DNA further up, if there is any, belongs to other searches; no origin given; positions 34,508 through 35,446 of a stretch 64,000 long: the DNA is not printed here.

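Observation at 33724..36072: CPBP (Abi-like) protease plus two uncharacterised genes form a second candidate defence or immunity cassette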

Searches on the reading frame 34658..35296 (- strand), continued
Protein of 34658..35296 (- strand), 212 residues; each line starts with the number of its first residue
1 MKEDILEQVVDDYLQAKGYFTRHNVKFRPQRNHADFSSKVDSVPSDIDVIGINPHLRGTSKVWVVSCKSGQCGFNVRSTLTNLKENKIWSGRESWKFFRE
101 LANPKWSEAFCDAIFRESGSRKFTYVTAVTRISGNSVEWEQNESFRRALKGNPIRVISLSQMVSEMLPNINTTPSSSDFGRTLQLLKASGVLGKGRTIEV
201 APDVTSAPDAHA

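Call 78: find_encoding_contigs(protein=P0121, flank=10000, max_places=3)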
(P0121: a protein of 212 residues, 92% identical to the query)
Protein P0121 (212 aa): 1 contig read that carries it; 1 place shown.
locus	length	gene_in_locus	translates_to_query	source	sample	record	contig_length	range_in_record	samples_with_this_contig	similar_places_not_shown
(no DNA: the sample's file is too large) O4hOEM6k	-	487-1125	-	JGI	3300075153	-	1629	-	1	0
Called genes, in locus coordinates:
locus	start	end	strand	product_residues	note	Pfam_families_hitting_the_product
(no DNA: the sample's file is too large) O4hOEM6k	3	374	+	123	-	?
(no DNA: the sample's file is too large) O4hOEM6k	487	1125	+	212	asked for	-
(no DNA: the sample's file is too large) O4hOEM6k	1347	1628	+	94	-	?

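Call 81: find_related_loci(query=A2, collection=viral_contigs, flank=10000)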
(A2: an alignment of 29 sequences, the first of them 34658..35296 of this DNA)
Query A2 (212 aa) in viral_contigs; peptide patterns used: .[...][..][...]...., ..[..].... (x = any residue, [..] = any of these).
113 stretches matched a pattern; 6 encode a relative of the query (tblastn E <= 1e-3); 6 distinct loci.
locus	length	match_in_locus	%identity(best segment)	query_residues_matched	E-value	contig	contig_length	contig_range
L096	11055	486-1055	53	1-190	3e-69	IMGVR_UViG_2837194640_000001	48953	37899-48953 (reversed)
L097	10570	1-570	53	1-190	3e-69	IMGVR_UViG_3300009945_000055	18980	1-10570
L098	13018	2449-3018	53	1-190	2e-69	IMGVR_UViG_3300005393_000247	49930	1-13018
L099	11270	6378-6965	53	2-197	7e-67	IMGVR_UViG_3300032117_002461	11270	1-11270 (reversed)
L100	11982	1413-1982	47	1-190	2e-59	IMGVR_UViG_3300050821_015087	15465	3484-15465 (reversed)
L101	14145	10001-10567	60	1-189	2e-74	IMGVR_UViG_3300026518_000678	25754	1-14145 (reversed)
